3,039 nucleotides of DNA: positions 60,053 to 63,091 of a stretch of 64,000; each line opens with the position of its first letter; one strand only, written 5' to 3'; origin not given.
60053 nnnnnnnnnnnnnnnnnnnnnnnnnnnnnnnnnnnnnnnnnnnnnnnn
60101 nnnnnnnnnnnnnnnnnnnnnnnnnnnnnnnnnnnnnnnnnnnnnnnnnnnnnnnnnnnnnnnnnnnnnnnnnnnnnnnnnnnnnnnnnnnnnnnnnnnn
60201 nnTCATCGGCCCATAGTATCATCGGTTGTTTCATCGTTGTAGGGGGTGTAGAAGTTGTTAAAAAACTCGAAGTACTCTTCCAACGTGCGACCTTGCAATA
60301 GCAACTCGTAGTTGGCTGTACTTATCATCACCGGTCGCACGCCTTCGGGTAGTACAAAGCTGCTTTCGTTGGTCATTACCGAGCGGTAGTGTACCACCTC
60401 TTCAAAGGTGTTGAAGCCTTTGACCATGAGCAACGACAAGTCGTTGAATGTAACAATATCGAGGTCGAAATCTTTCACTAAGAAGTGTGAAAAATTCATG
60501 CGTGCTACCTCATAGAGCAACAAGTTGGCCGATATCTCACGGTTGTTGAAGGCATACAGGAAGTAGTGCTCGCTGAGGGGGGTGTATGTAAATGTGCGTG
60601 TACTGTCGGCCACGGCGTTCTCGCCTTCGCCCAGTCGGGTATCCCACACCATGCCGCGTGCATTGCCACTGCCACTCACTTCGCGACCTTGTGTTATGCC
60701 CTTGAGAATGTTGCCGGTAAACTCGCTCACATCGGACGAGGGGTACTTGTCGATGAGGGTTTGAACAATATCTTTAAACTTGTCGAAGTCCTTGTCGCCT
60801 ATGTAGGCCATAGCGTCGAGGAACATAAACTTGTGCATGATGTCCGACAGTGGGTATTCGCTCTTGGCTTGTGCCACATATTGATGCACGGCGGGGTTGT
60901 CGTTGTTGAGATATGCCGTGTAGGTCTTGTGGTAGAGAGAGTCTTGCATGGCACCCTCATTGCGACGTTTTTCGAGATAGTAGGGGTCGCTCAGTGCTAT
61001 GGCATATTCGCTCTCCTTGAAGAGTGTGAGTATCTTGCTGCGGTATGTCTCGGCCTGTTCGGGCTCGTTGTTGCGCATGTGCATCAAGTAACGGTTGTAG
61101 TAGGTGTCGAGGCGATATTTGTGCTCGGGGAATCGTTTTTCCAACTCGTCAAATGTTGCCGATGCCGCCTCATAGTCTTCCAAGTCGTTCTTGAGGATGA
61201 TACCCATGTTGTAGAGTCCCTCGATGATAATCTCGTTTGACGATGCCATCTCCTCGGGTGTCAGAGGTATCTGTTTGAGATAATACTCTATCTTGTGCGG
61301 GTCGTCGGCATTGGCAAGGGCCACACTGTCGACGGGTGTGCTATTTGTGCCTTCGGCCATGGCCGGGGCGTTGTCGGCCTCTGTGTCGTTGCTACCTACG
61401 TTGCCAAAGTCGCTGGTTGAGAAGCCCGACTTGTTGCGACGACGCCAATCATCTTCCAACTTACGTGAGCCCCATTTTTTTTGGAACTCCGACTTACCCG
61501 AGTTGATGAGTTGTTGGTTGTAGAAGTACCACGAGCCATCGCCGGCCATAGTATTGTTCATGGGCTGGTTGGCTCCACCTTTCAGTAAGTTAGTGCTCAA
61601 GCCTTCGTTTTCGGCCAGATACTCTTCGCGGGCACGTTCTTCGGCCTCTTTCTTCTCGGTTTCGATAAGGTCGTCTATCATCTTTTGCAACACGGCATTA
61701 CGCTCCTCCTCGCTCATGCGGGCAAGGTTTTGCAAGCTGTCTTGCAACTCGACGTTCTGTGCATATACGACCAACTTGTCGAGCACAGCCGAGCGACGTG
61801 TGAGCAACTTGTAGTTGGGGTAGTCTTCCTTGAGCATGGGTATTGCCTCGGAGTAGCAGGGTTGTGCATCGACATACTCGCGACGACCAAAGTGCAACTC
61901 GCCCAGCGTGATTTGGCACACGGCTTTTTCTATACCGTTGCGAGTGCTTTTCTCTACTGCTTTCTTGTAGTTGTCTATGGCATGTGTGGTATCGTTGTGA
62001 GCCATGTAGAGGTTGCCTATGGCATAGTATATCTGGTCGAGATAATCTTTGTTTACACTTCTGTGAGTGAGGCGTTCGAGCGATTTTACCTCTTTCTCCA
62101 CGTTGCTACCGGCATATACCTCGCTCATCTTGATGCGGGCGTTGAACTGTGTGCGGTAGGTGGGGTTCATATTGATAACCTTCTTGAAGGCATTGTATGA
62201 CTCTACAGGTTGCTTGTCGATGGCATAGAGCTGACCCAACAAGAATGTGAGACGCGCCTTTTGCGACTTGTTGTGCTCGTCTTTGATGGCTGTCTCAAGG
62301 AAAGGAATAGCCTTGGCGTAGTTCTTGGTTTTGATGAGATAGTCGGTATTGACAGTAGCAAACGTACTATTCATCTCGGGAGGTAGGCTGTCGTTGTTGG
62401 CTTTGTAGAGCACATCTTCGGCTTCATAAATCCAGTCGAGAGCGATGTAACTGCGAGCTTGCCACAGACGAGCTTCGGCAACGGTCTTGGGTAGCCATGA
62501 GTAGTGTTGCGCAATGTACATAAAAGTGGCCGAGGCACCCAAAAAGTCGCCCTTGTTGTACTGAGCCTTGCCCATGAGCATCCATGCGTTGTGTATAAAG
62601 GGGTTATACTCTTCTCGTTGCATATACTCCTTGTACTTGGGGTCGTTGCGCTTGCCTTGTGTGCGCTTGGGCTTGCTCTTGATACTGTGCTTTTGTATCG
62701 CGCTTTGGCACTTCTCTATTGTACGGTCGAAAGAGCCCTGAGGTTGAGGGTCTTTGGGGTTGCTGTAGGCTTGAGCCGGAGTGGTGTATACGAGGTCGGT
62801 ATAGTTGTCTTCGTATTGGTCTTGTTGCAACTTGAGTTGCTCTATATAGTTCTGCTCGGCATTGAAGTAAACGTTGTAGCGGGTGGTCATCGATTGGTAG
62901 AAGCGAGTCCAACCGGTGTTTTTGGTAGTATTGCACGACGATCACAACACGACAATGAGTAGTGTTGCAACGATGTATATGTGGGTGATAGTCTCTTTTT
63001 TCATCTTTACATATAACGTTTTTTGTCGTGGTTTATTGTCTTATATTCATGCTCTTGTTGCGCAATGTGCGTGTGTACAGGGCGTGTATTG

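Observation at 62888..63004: In-frame TGA separates the lipoprotein signal peptide from the PorW/SprE-like T9SS protein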

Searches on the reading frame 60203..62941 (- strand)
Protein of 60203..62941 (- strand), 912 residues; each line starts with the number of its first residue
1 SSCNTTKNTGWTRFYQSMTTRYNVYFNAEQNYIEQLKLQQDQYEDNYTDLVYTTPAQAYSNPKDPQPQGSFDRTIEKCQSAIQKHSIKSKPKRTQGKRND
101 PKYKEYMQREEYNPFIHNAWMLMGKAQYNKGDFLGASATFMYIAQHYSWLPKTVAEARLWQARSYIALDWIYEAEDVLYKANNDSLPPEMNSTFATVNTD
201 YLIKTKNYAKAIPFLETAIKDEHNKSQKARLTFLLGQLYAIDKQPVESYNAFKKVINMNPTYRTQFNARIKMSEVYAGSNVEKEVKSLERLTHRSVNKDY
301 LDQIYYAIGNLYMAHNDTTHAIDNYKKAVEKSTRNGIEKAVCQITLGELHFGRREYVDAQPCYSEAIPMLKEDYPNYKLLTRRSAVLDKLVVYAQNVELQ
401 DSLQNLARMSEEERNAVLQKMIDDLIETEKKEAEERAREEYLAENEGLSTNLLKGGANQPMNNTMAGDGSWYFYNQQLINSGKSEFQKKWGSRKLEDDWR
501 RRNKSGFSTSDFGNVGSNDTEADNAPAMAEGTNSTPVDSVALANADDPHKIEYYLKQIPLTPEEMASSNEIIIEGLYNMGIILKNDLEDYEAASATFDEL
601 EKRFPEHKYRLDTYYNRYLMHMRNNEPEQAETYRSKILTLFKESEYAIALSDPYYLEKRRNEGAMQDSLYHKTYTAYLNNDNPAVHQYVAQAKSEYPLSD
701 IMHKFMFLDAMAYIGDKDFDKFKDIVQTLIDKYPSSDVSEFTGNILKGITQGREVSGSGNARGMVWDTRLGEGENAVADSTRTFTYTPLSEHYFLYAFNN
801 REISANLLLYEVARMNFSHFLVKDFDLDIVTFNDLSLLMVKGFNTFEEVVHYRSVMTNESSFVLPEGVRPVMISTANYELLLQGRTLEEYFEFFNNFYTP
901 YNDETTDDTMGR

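Call 7: search_protein_families(library=pfam, proteins=[window:60203-62941:-])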
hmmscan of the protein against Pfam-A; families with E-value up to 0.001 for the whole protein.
window:60203-62941:- (912 aa): 10 families
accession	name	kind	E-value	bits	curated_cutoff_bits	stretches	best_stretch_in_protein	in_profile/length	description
PF07719.23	TPR_2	-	7.1e-11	41.8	27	0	304-331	3-30/34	Tetratricopeptide repeat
PF00515.34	TPR_1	-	3.2e-09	36.6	27.8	0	304-330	3-29/34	Tetratricopeptide repeat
PF13424.12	TPR_12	-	6.8e-09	36.2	30.1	0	303-372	4-77/77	Tetratricopeptide repeat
PF13181.12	TPR_8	-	3.3e-08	33.5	25.7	0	303-330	2-29/34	Tetratricopeptide repeat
PF13428.12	TPR_14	-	5e-07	30.2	23.5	0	303-331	2-30/44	Tetratricopeptide repeat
PF13174.12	TPR_6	-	6.6e-07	30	26.3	0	576-606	3-32/33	Tetratricopeptide repeat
PF09976.15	TPR_21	-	2e-06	28.1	25.5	0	210-349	56-191/193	Tetratricopeptide repeat-like domain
PF13432.12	TPR_16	-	1.5e-05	25.8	32.7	0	203-244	8-46/65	Tetratricopeptide repeat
PF25068.1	ARM_TT21_4th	-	2.9e-05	24.8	30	0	202-328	9-152/153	Tetratricopeptide repeat protein 21 forth ARM domain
PF14559.12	TPR_19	-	0.0002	22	25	0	203-239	2-35/68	Tetratricopeptide repeat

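Call 8: search_protein_families(library=ncbifam, proteins=[window:60203-62941:-])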
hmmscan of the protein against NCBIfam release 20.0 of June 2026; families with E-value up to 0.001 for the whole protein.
window:60203-62941:- (912 aa): 5 families
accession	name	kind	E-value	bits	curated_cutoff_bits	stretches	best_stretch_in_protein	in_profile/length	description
NF052312.1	T9SS_PorW_SprE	equivalog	6.1e-208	692.9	250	1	2-743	7-714/716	type IX secretion system periplasmic lipoprotein PorW/SprE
TIGR02795.1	tol_pal_ybgF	equivalog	1.3e-11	45.1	90.1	0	202-286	12-96/119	tol-pal system protein YbgF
TIGR02917.1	PEP_TPR_lipo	equivalog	1.4e-07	29.8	312.2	1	200-368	575-731/899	XrtA/PEP-CTERM system TPR-repeat protein PrsT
NF040959.1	MamA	equivalog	1e-06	28.4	200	1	193-263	106-173/204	magnetosome protein MamA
TIGR00540.1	TPR_hemY_coli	hypoth_equivalog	6.6e-05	21.8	142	0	162-285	268-378/385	heme biosynthesis-associated TPR protein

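Call 9: find_homologous_proteins(query=window:60206-62941:-, max_evalue=1e-50)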
Query window:60206-62941:- (912 aa): 7998 proteins with E <= 1e-50 among 8000 candidates; the best 120 are listed.
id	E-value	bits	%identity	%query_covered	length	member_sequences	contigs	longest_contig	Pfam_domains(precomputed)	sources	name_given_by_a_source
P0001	0.0e+0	2085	100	100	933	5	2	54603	PF09976.16,PF00515.35,PF13424.13,PF13432.13,PF13428.13,PF13181.13,PF07719.24,PF13174.13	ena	-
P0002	0.0e+0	1878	89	100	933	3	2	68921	PF09976.16,PF00515.35,PF13424.13,PF13432.13,PF13428.13,PF13181.13,PF07719.24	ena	-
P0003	0.0e+0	1867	88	100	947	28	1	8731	PF14559.13,PF09976.16,PF00515.35,PF13424.13,PF13432.13,PF13428.13,PF13181.13,PF07719.24,PF13174.13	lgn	-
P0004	0.0e+0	1855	88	100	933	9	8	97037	PF14559.13,PF09976.16,PF00515.35,PF13424.13,PF13432.13,PF13428.13,PF13181.13,PF07719.24,PF13174.13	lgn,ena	-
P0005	0.0e+0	1787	85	100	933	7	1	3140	PF09976.16,PF00515.35,PF13424.13,PF13432.13,PF13428.13,PF13181.13,PF07719.24,PF13174.13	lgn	-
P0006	0.0e+0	1778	84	100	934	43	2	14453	PF14559.13,PF09976.16,PF00515.35,PF13424.13,PF13432.13,PF13428.13,PF13181.13,PF07719.24,PF13174.13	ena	-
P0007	0.0e+0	1696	80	100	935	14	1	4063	PF14559.13,PF09976.16,PF00515.35,PF13424.13,PF13432.13,PF13428.13,PF13181.13,PF07719.24,PF13174.13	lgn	-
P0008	0.0e+0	1626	76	100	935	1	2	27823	PF13414.13,PF00515.35,PF13424.13,PF13176.13,PF13432.13,PF13428.13,PF13181.13,PF07719.24,PF13174.13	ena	-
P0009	0.0e+0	1606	76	100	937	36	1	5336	PF14559.13,PF00515.35,PF13424.13,PF13432.13,PF13428.13,PF13181.13,PF07719.24,PF13174.13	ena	-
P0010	0.0e+0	1595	75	100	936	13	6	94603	PF00515.35,PF13424.13,PF13432.13,PF13428.13,PF13181.13,PF07719.24,PF13174.13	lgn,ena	-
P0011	0.0e+0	1591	75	100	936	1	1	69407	PF14559.13,PF00515.35,PF13424.13,PF13432.13,PF13428.13,PF13181.13,PF07719.24,PF13174.13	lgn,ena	-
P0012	0.0e+0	1591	75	100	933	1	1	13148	PF14559.13,PF00515.35,PF13424.13,PF13432.13,PF13181.13,PF07719.24,PF13174.13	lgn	-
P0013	0.0e+0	1584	75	100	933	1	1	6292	PF00515.35,PF13424.13,PF13432.13,PF13428.13,PF13181.13,PF07719.24,PF13174.13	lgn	-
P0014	0.0e+0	1581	75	100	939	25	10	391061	PF00515.35,PF13424.13,PF13432.13,PF13181.13,PF07719.24,PF13174.13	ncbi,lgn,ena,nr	ncbi:MAG: tetratricopeptide repeat protein [Bacteroidaceae bacterium]|nr:tetratricopeptide repeat pr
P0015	0.0e+0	1579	75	100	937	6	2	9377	PF00515.35,PF13424.13,PF13432.13,PF13428.13,PF13181.13,PF07719.24,PF13174.13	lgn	-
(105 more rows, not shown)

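Call 11: find_encoding_contigs(protein=P0001, flank=10000, max_places=10)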
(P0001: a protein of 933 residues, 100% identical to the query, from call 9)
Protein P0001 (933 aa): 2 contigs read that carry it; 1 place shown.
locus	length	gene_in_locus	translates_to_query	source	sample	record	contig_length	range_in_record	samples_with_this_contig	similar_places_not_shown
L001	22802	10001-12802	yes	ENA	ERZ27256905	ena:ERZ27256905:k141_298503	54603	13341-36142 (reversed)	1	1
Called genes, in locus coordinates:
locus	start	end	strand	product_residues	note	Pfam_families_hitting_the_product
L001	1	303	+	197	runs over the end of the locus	PF04973:NMN_transporter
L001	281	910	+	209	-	PF04263:TPK_catalytic, PF21275:Thi_PPkinase_C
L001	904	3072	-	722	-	-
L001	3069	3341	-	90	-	-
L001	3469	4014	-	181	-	-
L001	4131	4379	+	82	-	-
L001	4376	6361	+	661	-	-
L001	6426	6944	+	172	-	PF00210:Ferritin, PF02915:Rubrerythrin (weak)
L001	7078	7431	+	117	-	PF00436:SSB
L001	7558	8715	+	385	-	PF00275:EPSP_synthase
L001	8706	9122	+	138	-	-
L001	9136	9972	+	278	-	PF00950:ABC-3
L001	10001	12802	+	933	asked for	PF09976:TPR_21 (faint), PF13424:TPR_12 (faint), PF00515:TPR_1 (faint), PF07719:TPR_2 (faint), PF13174:TPR_6 (faint), PF13181:TPR_8 (faint), PF13428:TPR_14 (faint), PF13432:TPR_16 (faint)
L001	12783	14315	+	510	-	PF00072:Response_reg, PF08665:PglZ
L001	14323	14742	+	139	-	PF02367:TsaE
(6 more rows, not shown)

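Call 12: find_encoding_contigs(protein=window:60203-62890:-, flank=10000, max_places=10)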
Protein window:60203-62890:- (895 aa): no gene with exactly this product is on record in the collection.

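Call 15: list_cluster_members(proteins=[P0001, window:60206-62890:-, window:58693-60234:-, window:63036-63902:-])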
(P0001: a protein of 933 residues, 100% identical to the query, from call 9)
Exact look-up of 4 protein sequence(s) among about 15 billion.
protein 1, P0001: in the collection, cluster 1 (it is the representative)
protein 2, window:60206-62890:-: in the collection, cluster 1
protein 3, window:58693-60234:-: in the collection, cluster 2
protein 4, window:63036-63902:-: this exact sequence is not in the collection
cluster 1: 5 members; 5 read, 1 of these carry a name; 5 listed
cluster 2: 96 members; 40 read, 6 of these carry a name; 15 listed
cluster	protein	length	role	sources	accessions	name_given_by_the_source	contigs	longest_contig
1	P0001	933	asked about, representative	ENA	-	-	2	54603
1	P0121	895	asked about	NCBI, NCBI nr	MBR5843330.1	MAG: tetratricopeptide repeat protein [Bacteroidaceae bacterium] | tetratricopeptide repeat protein [Bacteroidaceae bacterium]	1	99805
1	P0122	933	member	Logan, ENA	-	-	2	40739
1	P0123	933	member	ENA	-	-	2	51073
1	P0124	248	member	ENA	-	-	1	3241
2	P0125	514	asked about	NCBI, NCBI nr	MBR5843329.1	MAG: PglZ domain-containing protein [Bacteroidaceae bacterium] | PglZ domain-containing protein [Bacteroidaceae bacterium]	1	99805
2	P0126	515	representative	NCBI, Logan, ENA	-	-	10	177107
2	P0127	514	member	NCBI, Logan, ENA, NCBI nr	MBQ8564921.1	MAG: PglZ domain-containing protein [Bacteroidaceae bacterium] | PglZ domain-containing protein [Bacteroidaceae bacterium]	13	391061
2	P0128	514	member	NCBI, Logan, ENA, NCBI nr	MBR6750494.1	MAG: PglZ domain-containing protein [Bacteroidaceae bacterium] | PglZ domain-containing protein [Bacteroidaceae bacterium]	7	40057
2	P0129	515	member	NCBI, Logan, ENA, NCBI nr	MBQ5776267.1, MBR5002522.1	MAG: PglZ domain-containing protein [Bacteroidaceae bacterium] | PglZ domain-containing protein [Bacteroidaceae bacterium]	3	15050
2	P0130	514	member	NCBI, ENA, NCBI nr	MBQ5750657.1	MAG: PglZ domain-containing protein [Bacteroidaceae bacterium] | PglZ domain-containing protein [Bacteroidaceae bacterium]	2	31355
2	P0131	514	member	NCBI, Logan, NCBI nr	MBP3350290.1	MAG: PglZ domain-containing protein [Bacteroidaceae bacterium] | PglZ domain-containing protein [Bacteroidaceae bacterium]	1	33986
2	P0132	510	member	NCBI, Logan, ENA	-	-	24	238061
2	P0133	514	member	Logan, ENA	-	-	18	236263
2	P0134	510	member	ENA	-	-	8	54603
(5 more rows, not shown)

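Call 17: find_encoding_contigs(protein=P0122, flank=10000, max_places=10)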
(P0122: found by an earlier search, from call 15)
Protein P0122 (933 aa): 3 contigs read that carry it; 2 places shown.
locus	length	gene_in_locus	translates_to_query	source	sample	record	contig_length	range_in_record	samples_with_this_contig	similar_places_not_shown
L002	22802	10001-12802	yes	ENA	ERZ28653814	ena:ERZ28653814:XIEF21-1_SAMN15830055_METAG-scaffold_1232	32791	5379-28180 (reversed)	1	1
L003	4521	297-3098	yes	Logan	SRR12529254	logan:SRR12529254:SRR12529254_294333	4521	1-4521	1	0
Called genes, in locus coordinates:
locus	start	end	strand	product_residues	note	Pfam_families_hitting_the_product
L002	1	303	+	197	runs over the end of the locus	PF04973:NMN_transporter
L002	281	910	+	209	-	PF04263:TPK_catalytic, PF21275:Thi_PPkinase_C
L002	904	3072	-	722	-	-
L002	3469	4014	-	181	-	-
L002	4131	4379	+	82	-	-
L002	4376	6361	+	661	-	-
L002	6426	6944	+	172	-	PF00210:Ferritin, PF02915:Rubrerythrin (weak)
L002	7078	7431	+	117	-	PF00436:SSB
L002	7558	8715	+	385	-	PF00275:EPSP_synthase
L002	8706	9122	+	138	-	-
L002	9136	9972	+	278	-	PF00950:ABC-3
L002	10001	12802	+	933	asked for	PF13424:TPR_12 (faint), PF00515:TPR_1 (faint), PF07719:TPR_2 (faint), PF13174:TPR_6 (faint), PF13181:TPR_8 (faint), PF13428:TPR_14 (faint), PF13432:TPR_16 (faint), PF14559:TPR_19 (faint)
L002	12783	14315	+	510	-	PF00072:Response_reg, PF08665:PglZ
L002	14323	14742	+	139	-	PF02367:TsaE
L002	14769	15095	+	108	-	-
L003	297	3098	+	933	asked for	PF13424:TPR_12 (faint), PF00515:TPR_1 (faint), PF07719:TPR_2 (faint), PF13174:TPR_6 (faint), PF13181:TPR_8 (faint), PF13428:TPR_14 (faint), PF13432:TPR_16 (faint), PF14559:TPR_19 (faint)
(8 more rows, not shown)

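Call 18: find_encoding_contigs(protein=P0123, flank=10000, max_places=10)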
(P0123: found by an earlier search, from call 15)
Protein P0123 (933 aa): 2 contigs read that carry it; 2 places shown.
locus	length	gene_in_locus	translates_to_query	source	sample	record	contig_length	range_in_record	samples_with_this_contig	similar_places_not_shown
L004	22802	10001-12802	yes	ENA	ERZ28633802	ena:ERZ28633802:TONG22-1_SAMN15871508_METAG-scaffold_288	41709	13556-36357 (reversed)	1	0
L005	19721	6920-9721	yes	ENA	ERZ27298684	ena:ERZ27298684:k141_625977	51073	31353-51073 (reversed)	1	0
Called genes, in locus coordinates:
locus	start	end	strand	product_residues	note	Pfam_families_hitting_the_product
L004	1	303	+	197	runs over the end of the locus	PF04973:NMN_transporter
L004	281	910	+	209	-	PF04263:TPK_catalytic, PF21275:Thi_PPkinase_C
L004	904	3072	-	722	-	-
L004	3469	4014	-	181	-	-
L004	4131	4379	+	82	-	-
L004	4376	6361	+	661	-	-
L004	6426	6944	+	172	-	PF00210:Ferritin, PF02915:Rubrerythrin (weak)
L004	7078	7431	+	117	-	PF00436:SSB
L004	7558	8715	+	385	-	PF00275:EPSP_synthase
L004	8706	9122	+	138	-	-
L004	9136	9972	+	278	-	PF00950:ABC-3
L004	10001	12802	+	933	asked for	PF09976:TPR_21 (faint), PF13424:TPR_12 (faint), PF00515:TPR_1 (faint), PF07719:TPR_2 (faint), PF13174:TPR_6 (faint), PF13181:TPR_8 (faint), PF13428:TPR_14 (faint), PF13432:TPR_16 (faint)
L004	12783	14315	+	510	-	PF00072:Response_reg, PF08665:PglZ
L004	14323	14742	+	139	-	PF02367:TsaE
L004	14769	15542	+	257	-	PF01183:Glyco_hydro_25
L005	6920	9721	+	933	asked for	PF09976:TPR_21 (faint), PF13424:TPR_12 (faint), PF00515:TPR_1 (faint), PF07719:TPR_2 (faint), PF13174:TPR_6 (faint), PF13181:TPR_8 (faint), PF13428:TPR_14 (faint), PF13432:TPR_16 (faint)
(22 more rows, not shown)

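Call 19: find_encoding_contigs(protein=P0124, flank=10000, max_places=10)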
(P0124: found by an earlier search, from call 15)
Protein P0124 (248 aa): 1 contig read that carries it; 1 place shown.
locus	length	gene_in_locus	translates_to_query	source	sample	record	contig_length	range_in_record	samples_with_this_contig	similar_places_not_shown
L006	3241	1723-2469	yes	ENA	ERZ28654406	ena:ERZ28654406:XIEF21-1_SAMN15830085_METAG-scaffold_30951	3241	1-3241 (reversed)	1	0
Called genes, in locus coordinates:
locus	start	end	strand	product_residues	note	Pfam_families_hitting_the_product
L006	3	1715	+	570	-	?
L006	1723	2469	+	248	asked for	-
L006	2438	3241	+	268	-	?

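Call 26: find_related_loci(query=P0001, collection=genome_contigs, flank=3000)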
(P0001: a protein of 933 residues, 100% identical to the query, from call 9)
Query P0001 (933 aa) in genome_contigs; peptide patterns used: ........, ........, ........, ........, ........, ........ (x = any residue, [..] = any of these).
49 stretches matched a pattern; 15 encode a relative of the query (tblastn E <= 1e-3); 13 distinct loci.
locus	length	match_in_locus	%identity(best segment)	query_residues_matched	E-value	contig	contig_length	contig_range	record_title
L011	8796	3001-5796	87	1-932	0e+0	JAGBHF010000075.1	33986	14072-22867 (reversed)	MAG: Bacteroidaceae bacterium isolate RGIG9116 Water_deer_Rectum.Co__c1265933, whole genome shotgun sequence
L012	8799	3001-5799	87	1-933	0e+0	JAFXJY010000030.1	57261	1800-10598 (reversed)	MAG: Bacteroidaceae bacterium isolate RGIG6483 Sheep_Rectum.Co__c2211628, whole genome shotgun sequence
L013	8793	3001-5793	84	2-933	0e+0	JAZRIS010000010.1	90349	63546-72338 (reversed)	MAG: Barnesiella sp. isolate T1900045471_YK20190162.MAGScoT_cleanbin_000001 SGB_7242_k141_110697, whole genome shotgun s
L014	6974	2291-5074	84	8-932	0e+0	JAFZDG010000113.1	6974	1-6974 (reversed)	MAG: Bacteroidaceae bacterium isolate RGIG7661 Water_buffalos_Rectum-1__c352864, whole genome shotgun sequence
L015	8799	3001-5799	74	3-932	0e+0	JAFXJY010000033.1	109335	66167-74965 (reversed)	MAG: Bacteroidaceae bacterium isolate RGIG6483 Sheep_Rectum.Co__c2382004, whole genome shotgun sequence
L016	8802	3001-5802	75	3-933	0e+0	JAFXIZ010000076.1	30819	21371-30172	MAG: Bacteroidaceae bacterium isolate RGIG6458 Sheep_Rectum.Co__c3250970, whole genome shotgun sequence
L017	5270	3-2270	88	177-932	0e+0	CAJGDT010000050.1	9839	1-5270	MAG: uncultured Barnesiella sp. isolate MAG61 genome assembly, contig: k141_2566897_length_9839_cov_10.0000, whole genom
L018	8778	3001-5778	71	9-933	0e+0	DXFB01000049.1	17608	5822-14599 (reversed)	MAG TPA_asm: Candidatus Barnesiella excrementipullorum isolate ChiHjej12B11-16260 ChiHjej12B11M5__C120428_L17608_SAMN080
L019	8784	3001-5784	70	6-933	0e+0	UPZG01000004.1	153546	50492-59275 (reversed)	uncultured Porphyromonadaceae bacterium isolate UMGS48 genome assembly, contig: NODE_14_length_153546_cov_21.116391, who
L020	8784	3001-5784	69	6-933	0e+0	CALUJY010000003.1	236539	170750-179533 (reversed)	MAG: uncultured Barnesiella sp. isolate BRZ_AF__bin112 genome assembly, contig: BRZ_AF__NODE_59_length_236539_cov_27.477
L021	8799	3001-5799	87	1-933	0e+0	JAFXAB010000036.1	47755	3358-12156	MAG: Bacteroidaceae bacterium isolate RGIG6227 Sheep_Rectum-2__c598133, whole genome shotgun sequence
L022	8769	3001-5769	73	12-932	0e+0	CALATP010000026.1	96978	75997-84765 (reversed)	MAG TPA_asm: uncultured Porphyromonadaceae bacterium isolate SRR6425810_bin.76_CONCOCT_v1.1_MAG genome assembly, contig:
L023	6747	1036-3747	49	15-915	0e+0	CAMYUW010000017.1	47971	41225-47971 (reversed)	MAG TPA_asm: uncultured Prevotellaceae bacterium isolate SRR10912539_bin.13_metaWRAP_v1.3_MAG genome assembly, contig: E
